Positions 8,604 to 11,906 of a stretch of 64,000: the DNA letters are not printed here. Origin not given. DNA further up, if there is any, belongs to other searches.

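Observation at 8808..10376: Ten perfectly phased 47-residue repeats in a 1000-aa secreted caspase-solenoid protein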

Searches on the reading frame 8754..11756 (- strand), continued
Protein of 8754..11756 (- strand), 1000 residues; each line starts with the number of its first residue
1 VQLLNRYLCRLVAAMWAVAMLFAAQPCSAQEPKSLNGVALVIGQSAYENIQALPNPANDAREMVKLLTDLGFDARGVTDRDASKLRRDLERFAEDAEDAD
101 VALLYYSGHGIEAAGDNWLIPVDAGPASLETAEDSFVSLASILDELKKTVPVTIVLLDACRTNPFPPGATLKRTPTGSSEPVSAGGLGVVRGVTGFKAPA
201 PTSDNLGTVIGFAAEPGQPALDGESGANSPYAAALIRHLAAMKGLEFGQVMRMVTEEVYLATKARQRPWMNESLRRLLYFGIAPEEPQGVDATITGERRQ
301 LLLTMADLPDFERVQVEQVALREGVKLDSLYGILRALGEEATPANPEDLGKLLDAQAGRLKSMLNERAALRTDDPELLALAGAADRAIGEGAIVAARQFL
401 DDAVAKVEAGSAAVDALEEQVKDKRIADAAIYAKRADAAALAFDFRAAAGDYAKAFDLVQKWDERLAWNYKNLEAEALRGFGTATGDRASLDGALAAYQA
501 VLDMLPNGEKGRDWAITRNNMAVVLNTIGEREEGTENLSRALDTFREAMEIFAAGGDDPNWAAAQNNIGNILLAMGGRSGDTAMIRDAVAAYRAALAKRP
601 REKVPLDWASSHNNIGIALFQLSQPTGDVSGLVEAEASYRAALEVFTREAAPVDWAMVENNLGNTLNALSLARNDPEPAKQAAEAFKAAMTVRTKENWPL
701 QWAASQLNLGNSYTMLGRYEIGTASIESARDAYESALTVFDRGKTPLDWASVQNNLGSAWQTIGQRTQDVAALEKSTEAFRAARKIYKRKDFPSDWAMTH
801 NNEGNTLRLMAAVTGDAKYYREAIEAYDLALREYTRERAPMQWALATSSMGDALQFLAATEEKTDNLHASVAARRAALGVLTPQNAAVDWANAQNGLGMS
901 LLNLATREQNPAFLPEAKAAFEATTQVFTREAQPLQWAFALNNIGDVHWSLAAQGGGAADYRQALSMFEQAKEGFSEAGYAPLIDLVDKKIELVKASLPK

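Call 26: find_related_loci(query=window:8754-11756:-, collection=genome_contigs, flank=4000)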
Query window:8754-11756:- (1000 aa) in genome_contigs; peptide patterns used: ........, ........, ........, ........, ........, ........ (x = any residue, [..] = any of these).
81 stretches matched a pattern; 56 encode a relative of the query (tblastn E <= 1e-3); 54 distinct loci.
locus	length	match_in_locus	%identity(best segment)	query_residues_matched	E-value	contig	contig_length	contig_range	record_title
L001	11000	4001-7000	95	1-1000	0e+0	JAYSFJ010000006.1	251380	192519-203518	MAG: Mesorhizobium sp. isolate ZZ2_ZZA25_bin.20 NODE_52_length_251380_cov_16.169402, whole genome shotgun sequence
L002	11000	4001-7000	97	1-1000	0e+0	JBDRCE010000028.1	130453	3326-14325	MAG: Pseudomonadota bacterium isolate MEGAHIT-group-1.169 k141_3005111, whole genome shotgun sequence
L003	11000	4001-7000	95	1-1000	0e+0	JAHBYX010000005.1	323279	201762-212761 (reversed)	MAG: Mesorhizobium sp. isolate ACE_PRO30 PRO30_5, whole genome shotgun sequence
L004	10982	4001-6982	67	7-998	0e+0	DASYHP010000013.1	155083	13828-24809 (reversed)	MAG TPA_asm: Mesorhizobium sp. isolate SMAG_U4243 k141_35874, whole genome shotgun sequence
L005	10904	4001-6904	67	33-1000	0e+0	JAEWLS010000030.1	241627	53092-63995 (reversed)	MAG: Proteobacteria bacterium isolate OH_PBrB_99 k127_88486, whole genome shotgun sequence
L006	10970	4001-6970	60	9-998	0e+0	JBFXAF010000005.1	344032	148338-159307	MAG: Rhizobiaceae bacterium isolate CA_2019_TPBS_204 NODE_233_length_344032_cov_82.587337_TPBS, whole genome shotgun seq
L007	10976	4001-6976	61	17-1000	0e+0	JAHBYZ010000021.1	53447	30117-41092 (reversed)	MAG: Rhizobiaceae bacterium isolate ACE_PRO32 PRO32_21, whole genome shotgun sequence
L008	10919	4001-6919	61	29-998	0e+0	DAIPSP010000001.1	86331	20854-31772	MAG TPA_asm: Rhizobiaceae bacterium isolate CTOTU24483 NODE_250_length_86331_cov_7.333314, whole genome shotgun sequence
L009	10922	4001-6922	63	18-993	0e+0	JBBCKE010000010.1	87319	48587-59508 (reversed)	MAG: Alphaproteobacteria bacterium isolate MAG_CPB_17 P10B_000000008855, whole genome shotgun sequence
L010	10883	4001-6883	64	33-991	0e+0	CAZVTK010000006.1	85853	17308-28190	MAG TPA_asm: uncultured Mesorhizobium sp. isolate SRP329715_co2_164 genome assembly, contig: NODE_568_length_85853_cov_1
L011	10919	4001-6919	61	29-998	0e+0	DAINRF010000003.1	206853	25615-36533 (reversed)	MAG TPA_asm: Mesorhizobium sp. isolate CTOTU24488 NODE_54_length_206853_cov_24.211830, whole genome shotgun sequence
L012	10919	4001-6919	69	30-1000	0e+0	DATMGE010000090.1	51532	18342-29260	MAG TPA_asm: Rhizobiaceae bacterium isolate SMAG_U13481 k141_170873, whole genome shotgun sequence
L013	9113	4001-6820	46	3-947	0e+0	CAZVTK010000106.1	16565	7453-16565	MAG TPA_asm: uncultured Mesorhizobium sp. isolate SRP329715_co2_164 genome assembly, contig: NODE_6700_length_16565_cov_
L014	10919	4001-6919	62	25-998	0e+0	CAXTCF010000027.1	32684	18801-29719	MAG TPA_asm: uncultured Rhizobiaceae bacterium isolate public_SRR14722320_metawrap_bin.4 genome assembly, contig: public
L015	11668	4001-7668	43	33-976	0e+0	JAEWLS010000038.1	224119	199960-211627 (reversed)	MAG: Proteobacteria bacterium isolate OH_PBrB_99 k127_580390, whole genome shotgun sequence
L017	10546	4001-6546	40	300-971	9e-91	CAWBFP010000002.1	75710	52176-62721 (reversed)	MAG: uncultured Alphaproteobacteria bacterium isolate MFD04850.bin.2.257 genome assembly, contig: contig_104489, whole g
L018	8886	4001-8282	38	477-1000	5e-92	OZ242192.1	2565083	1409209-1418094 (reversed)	MAG: Gammaproteobacteria bacterium isolate bebfbfff-9005-43bc-bb2f-60e78c5851df genome assembly, chromosome: 1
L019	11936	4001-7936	44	18-998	0e+0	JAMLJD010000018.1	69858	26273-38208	MAG: Rhizobiaceae bacterium isolate ACE_NR_PROT9 ACE_NR_PROT9_18, whole genome shotgun sequence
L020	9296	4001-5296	41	477-979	7e-74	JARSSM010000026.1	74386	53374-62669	MAG: Defluviicoccus sp. isolate SCELSE-4-Def NODE_652_length_74386_cov_17.189652, whole genome shotgun sequence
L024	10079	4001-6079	27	432-972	5e-55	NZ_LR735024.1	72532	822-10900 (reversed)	Planktothrix paucivesiculata PCC 9631 isolate BBR_PRJEB10994, whole genome shotgun sequence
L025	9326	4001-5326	36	486-980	2e-51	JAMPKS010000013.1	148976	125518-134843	Microcoleus vaginatus GB1-A2 scaffold_13, whole genome shotgun sequence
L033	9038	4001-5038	31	468-1000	2e-41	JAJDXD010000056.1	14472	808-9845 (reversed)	MAG: Gammaproteobacteria bacterium isolate jk18x25bins.87 k141_68747, whole genome shotgun sequence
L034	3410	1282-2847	29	474-1000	2e-41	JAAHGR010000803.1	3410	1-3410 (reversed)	MAG: Symploca sp. SIO2E6 2E6_NODE_803, whole genome shotgun sequence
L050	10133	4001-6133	30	462-991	6e-39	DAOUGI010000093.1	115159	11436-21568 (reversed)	MAG TPA_asm: Anaerolineae bacterium isolate R44_137 k83_371540, whole genome shotgun sequence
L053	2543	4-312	48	491-1000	5e-12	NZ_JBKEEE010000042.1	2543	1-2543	MAG: Ottowia sp. isolate VLC_002 k121_14824137, whole genome shotgun sequence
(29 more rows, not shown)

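Call 27: predict_structure(alignment_id=A2)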
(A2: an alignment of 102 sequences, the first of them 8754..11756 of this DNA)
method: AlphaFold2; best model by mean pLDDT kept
length: 1000 residues; sequences in the alignment: 102
mean_pLDDT: 88.2   pTM: 0.63
mean pLDDT of the five models: 88.2, 88.2, 85.0, 84.8, 84.0
residues with pLDDT >= 90: 589; 70-90: 302; 50-70: 82; < 50: 27
segments of 3 or more residues with pLDDT < 50: 1-4, 24-33, 191-203
pLDDT, mean of each block of 10 residues (from residue 1): 50 59 43 70 90 86 88 91 92 88 91 86 90 89 85 84 81 85 71 35 62 68 76 85 71 86 76 61 67 86 78 81 87 79 75 84 78 78 88 88 73 75 95 97 96 98 95 98 96 98 91 96 97 95 98 96 98 95 96 98 98 98 90 98 97 97 96 92 98 96 98 94 95 98 95 98 97 99 97 97 98 97 98 93 97 96 96 98 90 97 96 97 95 92 97 92 97 92 93 92
secondary structure, 60 per line:
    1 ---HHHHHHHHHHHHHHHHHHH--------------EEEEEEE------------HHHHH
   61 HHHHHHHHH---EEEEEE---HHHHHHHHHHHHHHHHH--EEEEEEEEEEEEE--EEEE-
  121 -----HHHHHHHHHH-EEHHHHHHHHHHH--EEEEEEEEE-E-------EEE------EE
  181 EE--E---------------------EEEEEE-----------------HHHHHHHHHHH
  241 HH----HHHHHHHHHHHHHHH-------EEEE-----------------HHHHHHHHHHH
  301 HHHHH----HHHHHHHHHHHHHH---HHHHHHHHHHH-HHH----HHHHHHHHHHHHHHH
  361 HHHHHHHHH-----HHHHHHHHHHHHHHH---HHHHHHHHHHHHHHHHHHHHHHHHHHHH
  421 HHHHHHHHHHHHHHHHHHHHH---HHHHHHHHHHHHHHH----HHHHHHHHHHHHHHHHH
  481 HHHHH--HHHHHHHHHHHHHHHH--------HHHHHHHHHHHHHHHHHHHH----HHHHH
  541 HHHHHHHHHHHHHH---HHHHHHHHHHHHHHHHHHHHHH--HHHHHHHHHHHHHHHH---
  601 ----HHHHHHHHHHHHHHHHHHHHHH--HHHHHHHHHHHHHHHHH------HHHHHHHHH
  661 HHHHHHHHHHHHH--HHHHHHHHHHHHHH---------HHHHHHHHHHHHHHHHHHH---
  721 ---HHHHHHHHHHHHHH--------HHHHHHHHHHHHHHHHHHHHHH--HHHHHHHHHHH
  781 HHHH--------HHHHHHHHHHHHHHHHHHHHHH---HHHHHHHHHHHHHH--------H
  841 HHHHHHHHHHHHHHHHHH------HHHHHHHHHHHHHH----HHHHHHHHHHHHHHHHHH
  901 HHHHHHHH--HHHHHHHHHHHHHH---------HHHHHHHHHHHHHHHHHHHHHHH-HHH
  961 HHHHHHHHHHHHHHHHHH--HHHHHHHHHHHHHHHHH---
elements in order (helices of 4 or more, strands of 3 or more residues): H4-22 E37-43 H56-69 E73-78 H82-98 E101-113 E116-119 H126-135 H139-149 E152-160 E170-172 E179-182 E207-212 H230-242 H247-261 E269-272 H290-305 H310-323 H327-337 H346-369 H375-389 H393-441 H445-459 H464-485 H488-503 H512-531 H536-554 H558-579 H582-597 H605-626 H629-645 H652-673 H676-689 H699-717 H724-737 H746-767 H770-784 H793-814 H818-831 H840-858 H865-878 H883-908 H911-924 H934-956 H958-978 H981-997
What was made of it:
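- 8754..11756 (-): Whole gene (1000 codons plus stop): signal peptide, C14 caspase domain, helical linker, 11 TPR-like units of 47 aa, C-terminal capping helix. AF2 model with mean pLDDT 88 (call 27).
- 11670..11756 (-): Predicted Sec signal peptide, residues 1-29 (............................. | QE). AF2 pLDDT is below 60 here (call 27).
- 10380..10919 (-): All-helical linker, residues 280-459, including one helix of about 49 residues (393-441). AF2 secondary structure, pLDDT 67-88 (call 27).
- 8757..8828 (-): C-terminal capping helix, residues 977-1000. AF2 helix 981-997 following the last hairpin (call 27).
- On Peptidase family C14 (caspase / paracaspase / metacaspase / orthocaspase): The AF2 model has pLDDT 84-92 over residues 40-180 (call 27).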

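Call 30: fold_search(model_id=the predicted structure, library=pdb)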
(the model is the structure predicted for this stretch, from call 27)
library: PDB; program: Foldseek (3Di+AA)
matches with E <= 10: 1576; with E <= 0.001: 302
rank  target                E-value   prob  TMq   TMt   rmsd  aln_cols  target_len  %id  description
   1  8v4x_D                2.7e-09  1.00  0.20  0.52   9.7       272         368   21  Structure of MALT1 in complex with an allosteric inhibitor (released 2024-05-01)
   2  4i1p_C                5.4e-09  1.00  0.20  0.50  10.3       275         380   21  Human MALT1 (caspase-IG3) in complex with activity based-probe (released 2014-07-09)
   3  7paw_B                6.3e-09  1.00  0.20  0.51  10.3       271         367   21  MALT1 in complex with compound 1 (released 2021-11-17)
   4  8v4x_C                6.6e-09  1.00  0.20  0.52  10.0       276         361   21  Structure of MALT1 in complex with an allosteric inhibitor (released 2024-05-01)
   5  3v4l_A                7.7e-09  1.00  0.20  0.50  10.2       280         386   22  Mouse MALT1(caspase-IG3 domains) in complex with a irreversible peptidic inhibitor (released 2012-03-14)
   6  9hvq_Q                1.1e-08  1.00  0.30  0.33  18.0       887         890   14  Structure of the transcribing Pol II-DSIF-PAF-SPT6-RECQL5 complex (released 2025-07-16)
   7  7ntf_A                1.1e-08  1.00  0.30  0.32   7.8       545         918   18  Cryo-EM structure of unliganded O-GlcNAc transferase (released 2021-11-17)
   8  6f7i_A                1.4e-08  1.00  0.18  0.50  11.0       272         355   19  human MALT1(329-728) IN COMPLEX WITH MLT-747 (released 2019-01-02)
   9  8v4x_E                1.8e-08  1.00  0.20  0.52   4.2       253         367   23  Structure of MALT1 in complex with an allosteric inhibitor (released 2024-05-01)
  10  3v4o_A                1.8e-08  1.00  0.20  0.79   5.7       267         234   23  Human MALT1 (caspase domain) in complex with an irreversible peptidic inhibitor (released 2012-03-14)
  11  7a41_B                2.2e-08  1.00  0.19  0.49  11.3       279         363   19  MALT1 in complex with a NVS-MALT1 chemical probe (released 2020-12-02)
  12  7y4i_B                2.2e-08  1.00  0.18  0.21  13.8       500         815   19  Crystal structure of SPINDLY in complex with GDP (released 2022-12-07)
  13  7pav_B                2.3e-08  1.00  0.20  0.51  10.2       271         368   21  MALT1 in complex with compound 1 (released 2021-11-17)
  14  8v4x_A                2.9e-08  1.00  0.20  0.52   9.6       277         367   23  Structure of MALT1 in complex with an allosteric inhibitor (released 2024-05-01)
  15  7t7t_A                3.2e-08  1.00  0.26  0.51  18.4       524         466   14  Structure of TSK/BRU1 bound to histone H3.1 (released 2022-03-30)
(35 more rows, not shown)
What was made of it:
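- On Peptidase family C14 (caspase / paracaspase / metacaspase / orthocaspase): Foldseek matches MALT1 with probability 1.00 and TM 0.79 normalised to the caspase-domain chain 3v4o_A (call 30).
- On Tetratricopeptide repeat, Pfam TPR_10 / TPR_12 type: Foldseek hits OGT, SPINDLY, LGN and 8- and 16-repeat consensus-TPR superhelices (call 30).
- Closest known: TPR_10 / TPR_12 class. Same: Foldseek hits LGN with TM 0.65 normalised to the target (call 30).
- Foldseek matches MALT1 for the protease and OGT, LGN and CTPR for the array (call 30).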

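Call 43: search_protein_families(library=padloc, proteins=[window:8754-11756:-], max_evalue=0.01)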
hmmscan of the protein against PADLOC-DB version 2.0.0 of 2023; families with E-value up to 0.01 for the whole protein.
window:8754-11756:- (1000 aa): 2 families
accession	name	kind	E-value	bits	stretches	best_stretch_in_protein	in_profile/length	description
PDLC02987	caspase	-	7.2e-12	43.2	1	39-453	5-220/453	-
PDLC01169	TPR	-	0.0084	13.5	0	471-547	145-220/252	TPR repeats containing protein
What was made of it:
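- On Known anti-phage defence systems (PADLOC): Only a generic 'caspase' model (43 bits) and a weak 'TPR' match were found (call 43).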
